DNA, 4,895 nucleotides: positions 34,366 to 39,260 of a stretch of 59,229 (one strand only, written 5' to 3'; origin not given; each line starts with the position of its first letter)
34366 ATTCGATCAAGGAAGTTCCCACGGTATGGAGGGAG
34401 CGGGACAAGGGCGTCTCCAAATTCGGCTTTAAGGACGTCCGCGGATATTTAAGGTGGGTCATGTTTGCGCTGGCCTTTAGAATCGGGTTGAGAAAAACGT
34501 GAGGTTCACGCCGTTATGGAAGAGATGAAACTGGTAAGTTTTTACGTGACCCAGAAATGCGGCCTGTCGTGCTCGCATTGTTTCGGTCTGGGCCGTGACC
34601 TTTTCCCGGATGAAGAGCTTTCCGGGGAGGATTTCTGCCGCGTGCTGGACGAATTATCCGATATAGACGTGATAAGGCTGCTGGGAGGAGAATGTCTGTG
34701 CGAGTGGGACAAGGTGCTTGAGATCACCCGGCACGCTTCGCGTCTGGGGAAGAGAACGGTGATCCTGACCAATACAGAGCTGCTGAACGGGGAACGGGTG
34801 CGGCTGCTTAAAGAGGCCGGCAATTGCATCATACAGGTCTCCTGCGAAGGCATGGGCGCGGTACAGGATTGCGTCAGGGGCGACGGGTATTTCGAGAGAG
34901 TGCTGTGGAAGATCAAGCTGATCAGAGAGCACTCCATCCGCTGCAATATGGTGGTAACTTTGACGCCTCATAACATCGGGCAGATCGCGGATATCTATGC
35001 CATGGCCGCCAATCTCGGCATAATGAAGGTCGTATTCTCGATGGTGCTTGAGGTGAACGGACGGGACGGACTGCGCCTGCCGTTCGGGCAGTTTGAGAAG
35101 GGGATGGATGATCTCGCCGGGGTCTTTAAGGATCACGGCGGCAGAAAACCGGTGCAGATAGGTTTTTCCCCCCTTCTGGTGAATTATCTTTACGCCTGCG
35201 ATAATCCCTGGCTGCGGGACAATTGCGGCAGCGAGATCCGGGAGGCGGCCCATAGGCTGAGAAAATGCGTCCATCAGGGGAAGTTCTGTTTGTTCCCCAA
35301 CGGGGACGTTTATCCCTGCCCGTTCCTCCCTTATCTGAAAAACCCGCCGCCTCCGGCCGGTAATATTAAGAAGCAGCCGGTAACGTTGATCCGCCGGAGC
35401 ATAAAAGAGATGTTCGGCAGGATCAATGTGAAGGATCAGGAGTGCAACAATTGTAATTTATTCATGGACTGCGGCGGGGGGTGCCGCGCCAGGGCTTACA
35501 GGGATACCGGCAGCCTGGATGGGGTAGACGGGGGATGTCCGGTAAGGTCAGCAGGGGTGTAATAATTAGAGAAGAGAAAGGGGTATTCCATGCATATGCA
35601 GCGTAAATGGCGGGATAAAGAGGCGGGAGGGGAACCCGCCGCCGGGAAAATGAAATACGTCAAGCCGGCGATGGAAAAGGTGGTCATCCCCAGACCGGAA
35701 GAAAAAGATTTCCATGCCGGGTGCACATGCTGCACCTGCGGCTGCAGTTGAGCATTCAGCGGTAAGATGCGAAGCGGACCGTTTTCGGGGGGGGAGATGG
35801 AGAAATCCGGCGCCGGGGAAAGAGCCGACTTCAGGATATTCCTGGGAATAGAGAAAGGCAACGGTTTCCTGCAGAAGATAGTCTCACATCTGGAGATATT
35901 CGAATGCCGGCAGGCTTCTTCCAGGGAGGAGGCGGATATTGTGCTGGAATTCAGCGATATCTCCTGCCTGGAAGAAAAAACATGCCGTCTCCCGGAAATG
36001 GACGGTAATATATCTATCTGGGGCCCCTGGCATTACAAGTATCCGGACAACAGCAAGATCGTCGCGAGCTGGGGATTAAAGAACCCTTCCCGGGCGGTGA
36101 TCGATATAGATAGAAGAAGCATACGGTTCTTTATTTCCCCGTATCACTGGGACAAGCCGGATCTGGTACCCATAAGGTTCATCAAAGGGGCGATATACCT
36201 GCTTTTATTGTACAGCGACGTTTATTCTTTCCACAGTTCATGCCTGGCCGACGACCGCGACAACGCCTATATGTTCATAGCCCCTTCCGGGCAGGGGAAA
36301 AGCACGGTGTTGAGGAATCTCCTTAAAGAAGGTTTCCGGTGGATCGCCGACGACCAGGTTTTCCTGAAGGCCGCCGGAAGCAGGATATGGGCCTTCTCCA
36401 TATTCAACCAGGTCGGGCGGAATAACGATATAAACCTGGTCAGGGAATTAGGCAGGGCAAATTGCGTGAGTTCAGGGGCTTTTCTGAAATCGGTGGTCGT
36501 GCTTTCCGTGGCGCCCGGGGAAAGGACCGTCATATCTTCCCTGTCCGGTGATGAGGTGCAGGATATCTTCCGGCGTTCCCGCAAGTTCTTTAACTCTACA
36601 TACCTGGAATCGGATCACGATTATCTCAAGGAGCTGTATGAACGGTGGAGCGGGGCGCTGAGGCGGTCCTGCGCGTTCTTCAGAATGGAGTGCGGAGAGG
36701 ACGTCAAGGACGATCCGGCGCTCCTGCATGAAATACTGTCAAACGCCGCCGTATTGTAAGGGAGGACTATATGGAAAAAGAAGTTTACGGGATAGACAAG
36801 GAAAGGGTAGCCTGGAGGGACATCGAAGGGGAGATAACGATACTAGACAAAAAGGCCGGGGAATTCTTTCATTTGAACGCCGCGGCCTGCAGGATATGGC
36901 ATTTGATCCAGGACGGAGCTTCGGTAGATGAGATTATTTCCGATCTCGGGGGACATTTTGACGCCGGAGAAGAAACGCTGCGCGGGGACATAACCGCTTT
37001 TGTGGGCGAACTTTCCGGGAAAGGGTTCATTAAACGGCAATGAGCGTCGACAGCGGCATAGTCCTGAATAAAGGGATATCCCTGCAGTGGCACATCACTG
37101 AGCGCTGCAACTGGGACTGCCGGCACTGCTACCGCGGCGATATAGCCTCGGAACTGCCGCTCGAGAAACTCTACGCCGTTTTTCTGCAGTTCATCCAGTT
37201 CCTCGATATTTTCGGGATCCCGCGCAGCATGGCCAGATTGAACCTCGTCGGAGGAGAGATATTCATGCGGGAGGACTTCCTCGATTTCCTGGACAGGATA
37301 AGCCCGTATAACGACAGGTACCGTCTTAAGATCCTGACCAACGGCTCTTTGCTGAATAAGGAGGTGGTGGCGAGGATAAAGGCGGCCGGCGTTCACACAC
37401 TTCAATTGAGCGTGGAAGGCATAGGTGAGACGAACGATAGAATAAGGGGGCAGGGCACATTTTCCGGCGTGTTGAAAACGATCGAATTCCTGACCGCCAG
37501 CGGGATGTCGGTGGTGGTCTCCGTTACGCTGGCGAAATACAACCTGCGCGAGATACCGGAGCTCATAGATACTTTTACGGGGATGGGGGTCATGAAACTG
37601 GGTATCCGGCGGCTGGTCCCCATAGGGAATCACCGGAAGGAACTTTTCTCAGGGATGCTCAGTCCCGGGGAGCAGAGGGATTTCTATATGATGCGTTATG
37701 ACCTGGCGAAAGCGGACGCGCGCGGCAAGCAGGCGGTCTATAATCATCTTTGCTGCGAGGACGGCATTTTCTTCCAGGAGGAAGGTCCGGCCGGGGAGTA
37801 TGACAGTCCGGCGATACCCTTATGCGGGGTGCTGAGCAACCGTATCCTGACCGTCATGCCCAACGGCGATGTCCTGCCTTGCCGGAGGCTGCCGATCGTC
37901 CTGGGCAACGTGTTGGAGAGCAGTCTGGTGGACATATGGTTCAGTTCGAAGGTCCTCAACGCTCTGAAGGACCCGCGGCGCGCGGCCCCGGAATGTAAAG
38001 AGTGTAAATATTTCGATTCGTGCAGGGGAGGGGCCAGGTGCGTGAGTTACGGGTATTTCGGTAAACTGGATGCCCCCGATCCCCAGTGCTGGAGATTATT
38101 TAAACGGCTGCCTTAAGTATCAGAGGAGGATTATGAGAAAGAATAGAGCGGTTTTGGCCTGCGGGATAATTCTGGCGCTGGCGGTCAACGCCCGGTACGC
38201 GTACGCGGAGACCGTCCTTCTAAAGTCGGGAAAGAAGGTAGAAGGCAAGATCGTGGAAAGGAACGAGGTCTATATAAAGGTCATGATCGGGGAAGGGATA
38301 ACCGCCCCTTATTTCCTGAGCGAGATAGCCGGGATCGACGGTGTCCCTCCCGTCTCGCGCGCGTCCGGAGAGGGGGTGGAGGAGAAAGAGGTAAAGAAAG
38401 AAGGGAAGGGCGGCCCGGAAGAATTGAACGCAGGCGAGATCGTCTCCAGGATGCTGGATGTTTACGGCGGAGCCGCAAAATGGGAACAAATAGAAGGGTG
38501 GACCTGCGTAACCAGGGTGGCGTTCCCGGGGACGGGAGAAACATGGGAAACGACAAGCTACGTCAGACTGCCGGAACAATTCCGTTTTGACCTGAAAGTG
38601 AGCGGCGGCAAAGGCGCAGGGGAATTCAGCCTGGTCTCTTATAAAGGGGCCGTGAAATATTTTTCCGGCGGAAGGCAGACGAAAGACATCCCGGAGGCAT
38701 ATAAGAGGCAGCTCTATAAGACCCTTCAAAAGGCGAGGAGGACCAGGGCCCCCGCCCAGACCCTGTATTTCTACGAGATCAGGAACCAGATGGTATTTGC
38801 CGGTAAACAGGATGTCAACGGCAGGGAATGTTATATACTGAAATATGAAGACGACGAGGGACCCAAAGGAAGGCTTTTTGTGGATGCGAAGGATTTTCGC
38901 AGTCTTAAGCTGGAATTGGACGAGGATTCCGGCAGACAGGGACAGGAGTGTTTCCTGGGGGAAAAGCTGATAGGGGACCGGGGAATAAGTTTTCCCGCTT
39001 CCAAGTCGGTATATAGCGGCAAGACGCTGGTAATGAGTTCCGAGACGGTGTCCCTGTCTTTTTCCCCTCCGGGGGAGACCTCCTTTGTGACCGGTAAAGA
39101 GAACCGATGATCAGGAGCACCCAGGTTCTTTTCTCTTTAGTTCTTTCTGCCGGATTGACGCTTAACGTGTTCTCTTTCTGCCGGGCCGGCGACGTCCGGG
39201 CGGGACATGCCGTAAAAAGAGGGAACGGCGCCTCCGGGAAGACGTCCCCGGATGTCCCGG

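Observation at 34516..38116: Compact peptide-maturation cassette: rSAM/SPASM, hidden Cys-rich peptide, HprK-like kinase, PqqD, rSAM/SPASM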

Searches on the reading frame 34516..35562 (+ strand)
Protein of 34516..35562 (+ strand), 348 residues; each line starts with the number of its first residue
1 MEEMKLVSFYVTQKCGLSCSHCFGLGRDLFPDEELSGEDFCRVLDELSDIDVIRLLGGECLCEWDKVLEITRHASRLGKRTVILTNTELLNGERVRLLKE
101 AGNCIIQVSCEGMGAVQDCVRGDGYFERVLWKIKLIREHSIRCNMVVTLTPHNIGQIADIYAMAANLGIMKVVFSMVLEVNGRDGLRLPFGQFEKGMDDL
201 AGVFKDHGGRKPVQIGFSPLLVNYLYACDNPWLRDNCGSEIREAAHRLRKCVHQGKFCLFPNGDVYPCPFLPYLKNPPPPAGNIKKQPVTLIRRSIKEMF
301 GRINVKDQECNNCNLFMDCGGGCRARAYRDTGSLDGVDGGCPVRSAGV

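Call 3: search_protein_families(library=ncbifam, proteins=[window:34516-35562:+], max_evalue=0.01)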
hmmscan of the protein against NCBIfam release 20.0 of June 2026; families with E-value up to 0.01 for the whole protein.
window:34516-35562:+ (348 aa): 62 families (the best 25 are shown)
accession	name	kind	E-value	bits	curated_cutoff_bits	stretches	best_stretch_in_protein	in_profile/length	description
TIGR04545.1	rSAM_ahbD_hemeb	equivalog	4.7e-31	108.5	500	2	6-176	1-175/339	heme b synthase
TIGR04051.1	rSAM_NirJ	equivalog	1e-25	90.5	515.45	1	8-183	5-181/354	heme d1 biosynthesis radical SAM protein NirJ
TIGR04053.2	TIGR04053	equivalog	1.8e-25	90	395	2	6-183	9-193/366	TIGR04053 family radical SAM/SPASM domain-containing protein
TIGR04546.1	rSAM_ahbC_deAc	equivalog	7.4e-24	84.3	650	1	6-177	40-213/390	12,18-didecarboxysiroheme deacetylase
TIGR04055.1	rSAM_NirJ2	equivalog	9e-22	78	500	2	6-176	1-174/326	putative heme d1 biosynthesis radical SAM protein NirJ2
TIGR04347.1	pseudo_SAM_Halo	equivalog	1.2e-21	77.5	525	1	6-184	39-218/390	TIGR04347 family pseudo-SAM/SPASM protein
TIGR03962.1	mycofact_rSAM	equivalog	2.9e-21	76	265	2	9-170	16-179/339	mycofactocin radical SAM maturase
TIGR04054.1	rSAM_NirJ1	equivalog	1.5e-20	73.1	650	1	6-176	37-209/387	putative heme d1 biosynthesis radical SAM protein NirJ1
NF050035.1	rSAM_WgK_link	exception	1.9e-20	73.2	650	2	5-183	9-189/367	radical SAM/SPASM peptide maturase WgkB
NF045574.1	sacti_mat_StsB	exception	3.4e-20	72.3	625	2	3-173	94-265/466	StsB family radical SAM/SPASM domain sactipeptide maturase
NF041298.1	rSAM_mat_DynA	equivalog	4.3e-20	72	450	2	250-342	251-340/356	dynobactin maturation radical SAM/SPASM protein DynA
TIGR04250.1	SCM_rSAM_ScmE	equivalog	8.7e-20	70.9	400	1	7-335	5-339/358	SynChlorMet cassette radical SAM/SPASM protein ScmE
TIGR04303.1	GeoRSP_rSAM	equivalog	2.1e-18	67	400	2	8-174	8-174/325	GeoRSP system radical SAM/SPASM protein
TIGR04082.1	rSAM_for_selen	equivalog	1.2e-17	63.8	350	1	9-327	203-500/516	thio(seleno)oxazole modification radical SAM maturase SbtM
TIGR03942.1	sulfatase_rSAM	equivalog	3.8e-17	62.4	349.45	1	81-330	90-331/363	anaerobic sulfatase maturase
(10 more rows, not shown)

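Call 4: search_protein_families(library=pfam, proteins=[window:34516-35562:+], max_evalue=0.01)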
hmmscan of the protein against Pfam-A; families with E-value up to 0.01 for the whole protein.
window:34516-35562:+ (348 aa): 2 families
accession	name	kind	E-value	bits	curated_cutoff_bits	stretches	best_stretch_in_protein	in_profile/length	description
PF04055.27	Radical_SAM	-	2.2e-15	57.6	29.5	1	10-162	2-164/166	Radical SAM superfamily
PF13186.11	SPASM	-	1e-05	26.1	21.5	1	253-314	4-67/67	Iron-sulfur cluster-binding domain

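Call 73: search_solved_structures(query=window:34516-35562:+, max_evalue=0.001)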
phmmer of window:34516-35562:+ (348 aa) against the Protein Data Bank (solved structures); distinct sequences matched with E-value up to 0.001: 5.
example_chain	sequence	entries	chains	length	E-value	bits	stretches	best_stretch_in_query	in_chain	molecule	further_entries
6efn_A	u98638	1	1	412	5.7e-14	54.9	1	9-172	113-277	Sporulation killing factor maturation protein SkfB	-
5wgg_A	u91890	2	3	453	3e-11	46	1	257-334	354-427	Radical SAM domain protein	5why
5v1q_A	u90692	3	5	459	0.00055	22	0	9-329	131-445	Radical SAM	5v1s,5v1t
4k37_A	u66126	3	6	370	0.00062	21.9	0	256-325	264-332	Anaerobic sulfatase-maturating enzyme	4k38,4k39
4k36_A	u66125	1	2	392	0.00077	21.6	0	256-325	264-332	Anaerobic sulfatase-maturating enzyme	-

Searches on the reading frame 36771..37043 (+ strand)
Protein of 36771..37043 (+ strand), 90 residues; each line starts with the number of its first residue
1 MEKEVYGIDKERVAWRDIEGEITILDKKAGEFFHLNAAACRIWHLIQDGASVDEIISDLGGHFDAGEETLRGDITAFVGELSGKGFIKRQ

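Call 3: search_protein_families(library=ncbifam, proteins=[window:36771-37043:+], max_evalue=0.01)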
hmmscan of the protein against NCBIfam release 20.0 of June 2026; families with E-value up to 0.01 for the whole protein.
window:36771-37043:+ (90 aa): 8 families
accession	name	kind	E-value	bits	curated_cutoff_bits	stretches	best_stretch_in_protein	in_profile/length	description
NF033530.1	lasso_PqqD_Strm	exception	2.6e-11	43.6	70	1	12-85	3-76/78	lasso peptide biosynthesis PqqD family chaperone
TIGR04302.1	geo_PqqD_fam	equivalog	7.3e-10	39.2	100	1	28-88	42-101/102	GeoRSP system PqqD family peptide chaperone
NF033536.1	lasso_PqqD_Bac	exception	1.2e-08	35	80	1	15-88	14-87/88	lasso peptide biosynthesis PqqD family chaperone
TIGR03859.1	PQQ_PqqD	equivalog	1.9e-07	30.8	46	1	29-87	23-80/81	pyrroloquinoline quinone biosynthesis peptide chaperone PqqD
TIGR04248.1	SCM_PqqD_rel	equivalog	1.5e-05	25.1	100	1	24-88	18-82/84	SynChlorMet cassette protein ScmD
TIGR04353.1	PqqD_rel_X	equivalog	0.00011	23.1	35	1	21-87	4-73/74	HPr-rel-A system PqqD family peptide chaperone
NF050069.2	PqqD_rel_WgkC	exception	0.001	19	110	1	12-81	11-80/103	PqqD family peptide maturation chaperone WgkC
NF002535.0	PRK02079.1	equivalog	0.0013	18.5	101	1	32-88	35-90/92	pyrroloquinoline quinone biosynthesis peptide chaperone PqqD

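Call 4: search_protein_families(library=pfam, proteins=[window:36771-37043:+], max_evalue=0.01)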
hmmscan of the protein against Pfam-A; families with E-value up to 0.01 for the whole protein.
window:36771-37043:+ (90 aa): 1 family
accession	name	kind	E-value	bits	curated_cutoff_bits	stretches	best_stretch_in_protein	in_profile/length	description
PF05402.18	PqqD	-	2.1e-15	57.2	23.4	1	22-87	2-67/67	Coenzyme PQQ synthesis protein D (PqqD)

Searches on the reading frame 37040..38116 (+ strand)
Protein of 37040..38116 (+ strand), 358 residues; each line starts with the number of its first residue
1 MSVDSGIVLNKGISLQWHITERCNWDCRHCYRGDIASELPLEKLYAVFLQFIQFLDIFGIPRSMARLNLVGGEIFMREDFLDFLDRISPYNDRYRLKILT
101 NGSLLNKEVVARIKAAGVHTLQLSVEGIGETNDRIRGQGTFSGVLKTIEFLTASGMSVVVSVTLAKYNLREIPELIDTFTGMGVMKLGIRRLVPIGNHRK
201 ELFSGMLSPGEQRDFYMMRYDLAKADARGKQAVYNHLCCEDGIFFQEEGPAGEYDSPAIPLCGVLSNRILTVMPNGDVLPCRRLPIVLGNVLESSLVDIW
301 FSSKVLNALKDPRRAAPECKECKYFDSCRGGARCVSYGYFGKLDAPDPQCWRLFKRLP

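Call 3: search_protein_families(library=ncbifam, proteins=[window:37040-38116:+], max_evalue=0.01)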
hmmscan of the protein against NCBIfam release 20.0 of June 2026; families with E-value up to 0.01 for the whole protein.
window:37040-38116:+ (358 aa): 73 families (the best 25 are shown)
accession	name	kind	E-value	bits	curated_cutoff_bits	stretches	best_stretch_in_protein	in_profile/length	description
TIGR04340.1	rSAM_ACGX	hypoth_equivalog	1.7e-45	155.7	400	1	13-352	3-339/341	radical SAM/SPASM domain protein, ACGX system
TIGR04053.2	TIGR04053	equivalog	1.2e-37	130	395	2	14-223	9-214/366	TIGR04053 family radical SAM/SPASM domain-containing protein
TIGR04250.1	SCM_rSAM_ScmE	equivalog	7.6e-36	123.7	400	2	14-175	4-161/358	SynChlorMet cassette radical SAM/SPASM protein ScmE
TIGR04303.1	GeoRSP_rSAM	equivalog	3.8e-35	122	400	1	12-351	4-325/325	GeoRSP system radical SAM/SPASM protein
TIGR04545.1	rSAM_ahbD_hemeb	equivalog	1.6e-34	119.8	500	1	16-350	3-335/339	heme b synthase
TIGR03962.1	mycofact_rSAM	equivalog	5.2e-34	117.9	265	1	9-351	8-332/339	mycofactocin radical SAM maturase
TIGR04082.1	rSAM_for_selen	equivalog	2.3e-33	115.7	350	1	14-338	200-502/516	thio(seleno)oxazole modification radical SAM maturase SbtM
TIGR04054.1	rSAM_NirJ1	equivalog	1.7e-31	109.2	650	2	5-196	28-214/387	putative heme d1 biosynthesis radical SAM protein NirJ1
TIGR04347.1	pseudo_SAM_Halo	equivalog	4.6e-31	108.5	525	2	16-221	41-240/390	TIGR04347 family pseudo-SAM/SPASM protein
TIGR04051.1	rSAM_NirJ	equivalog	4.8e-30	104.7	515.45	2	17-199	6-183/354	heme d1 biosynthesis radical SAM protein NirJ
TIGR04546.1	rSAM_ahbC_deAc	equivalog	5.1e-29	101.3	650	2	15-209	41-229/390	12,18-didecarboxysiroheme deacetylase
TIGR04055.1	rSAM_NirJ2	equivalog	3.5e-28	99.1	500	2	16-198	3-180/326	putative heme d1 biosynthesis radical SAM protein NirJ2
NF041298.1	rSAM_mat_DynA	equivalog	4e-27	95.1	450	1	20-355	8-344/356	dynobactin maturation radical SAM/SPASM protein DynA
TIGR02109.1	PQQ_syn_pqqE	equivalog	7e-23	81.1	381.35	2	265-352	241-332/358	pyrroloquinoline quinone biosynthesis protein PqqE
TIGR04103.1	rSAM_nif11_3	equivalog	2.4e-22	79.1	725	1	17-350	9-342/412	nif11-class peptide radical SAM maturase 3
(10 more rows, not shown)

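Call 4: search_protein_families(library=pfam, proteins=[window:37040-38116:+], max_evalue=0.01)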
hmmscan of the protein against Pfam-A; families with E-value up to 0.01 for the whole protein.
window:37040-38116:+ (358 aa): 2 families
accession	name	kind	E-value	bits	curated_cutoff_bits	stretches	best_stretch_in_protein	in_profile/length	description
PF04055.27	Radical_SAM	-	1.7e-19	71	29.5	1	19-177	3-164/166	Radical SAM superfamily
PF13186.11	SPASM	-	3.8e-10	40.3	21.5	1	267-323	5-67/67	Iron-sulfur cluster-binding domain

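Call 72: search_solved_structures(query=window:37040-38116:+, max_evalue=0.001)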
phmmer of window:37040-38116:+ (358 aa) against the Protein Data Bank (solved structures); distinct sequences matched with E-value up to 0.001: 15.
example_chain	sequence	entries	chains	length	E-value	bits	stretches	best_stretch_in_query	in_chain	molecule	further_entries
6efn_A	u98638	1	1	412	5.6e-13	51.9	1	13-196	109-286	Sporulation killing factor maturation protein SkfB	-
5wgg_A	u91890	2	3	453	4.5e-10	42.3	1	15-341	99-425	Radical SAM domain protein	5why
6c8v_A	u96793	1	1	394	6.6e-09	38.5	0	263-350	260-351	Coenzyme PQQ synthesis protein E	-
1tv7_A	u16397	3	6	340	9.6e-09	38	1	15-221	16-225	Molybdenum cofactor biosynthesis protein A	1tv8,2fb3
2fb2_A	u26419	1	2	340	1.4e-08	37.4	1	15-221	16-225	Molybdenum cofactor biosynthesis protein A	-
9dfu_A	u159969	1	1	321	1.8e-05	27.2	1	13-143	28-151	Radical SAM core domain-containing protein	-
7vob_C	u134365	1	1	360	7e-05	25.3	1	19-187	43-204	Cytosylglucuronate decarboxylase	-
7voc_C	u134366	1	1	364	7.2e-05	25.2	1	19-187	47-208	Cytosylglucuronate decarboxylase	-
6b4c_A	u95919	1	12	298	0.00014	24.3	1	13-149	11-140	Viperin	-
9dgw_A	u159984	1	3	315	0.00016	24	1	13-149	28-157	Radical SAM core domain-containing protein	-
7n7i_A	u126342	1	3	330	0.00018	23.9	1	13-149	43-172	Viperin-like enzyme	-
9dfw_A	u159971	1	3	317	0.00021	23.7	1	13-149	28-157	Radical SAM core domain-containing protein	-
5v1q_A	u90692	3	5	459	0.00022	23.6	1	270-332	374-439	Radical SAM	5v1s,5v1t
9dfn_A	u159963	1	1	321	0.00031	23.1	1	13-143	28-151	Radical SAM core domain-containing protein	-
7tol_A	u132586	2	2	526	0.00084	21.7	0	17-164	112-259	glycerol dibiphytanyl glycerol tetraether - macrocyclic archaeol synthase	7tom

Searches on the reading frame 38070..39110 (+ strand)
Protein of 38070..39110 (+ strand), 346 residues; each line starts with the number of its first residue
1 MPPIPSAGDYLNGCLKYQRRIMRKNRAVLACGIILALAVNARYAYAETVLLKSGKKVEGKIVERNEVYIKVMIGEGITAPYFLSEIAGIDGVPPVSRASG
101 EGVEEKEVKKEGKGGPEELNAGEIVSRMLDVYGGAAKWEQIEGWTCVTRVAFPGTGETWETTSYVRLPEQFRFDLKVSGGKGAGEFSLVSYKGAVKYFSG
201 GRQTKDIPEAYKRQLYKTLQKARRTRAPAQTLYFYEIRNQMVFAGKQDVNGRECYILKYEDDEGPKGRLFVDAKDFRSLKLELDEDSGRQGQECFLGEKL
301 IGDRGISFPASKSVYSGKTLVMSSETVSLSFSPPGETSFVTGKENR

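Call 19: search_protein_families(library=pfam, proteins=[window:38070-39110:+], max_evalue=0.01)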
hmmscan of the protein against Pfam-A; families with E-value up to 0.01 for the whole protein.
window:38070-39110:+ (346 aa): 0 families

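Call 26: search_protein_families(library=ncbifam, proteins=[window:38070-39110:+], max_evalue=0.01)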
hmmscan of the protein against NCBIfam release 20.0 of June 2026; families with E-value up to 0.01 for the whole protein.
window:38070-39110:+ (346 aa): 2 families
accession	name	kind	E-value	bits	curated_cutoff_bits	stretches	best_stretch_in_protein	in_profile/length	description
NF047433.1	Lepto_7_Nterm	domain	3.4e-06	26.7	43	1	44-88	13-57/63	LA_0442/LA_0875 N-terminal domain-containing protein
NF041881.1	PTPDL_fam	equivalog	0.00017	20.8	200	1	36-76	2-44/339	PTPDL family protein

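Call 82: search_protein_families(library=pfam, proteins=[window:38133-39110:+], max_evalue=1)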
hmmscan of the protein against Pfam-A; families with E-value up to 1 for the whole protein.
window:38133-39110:+ (325 aa): 0 families
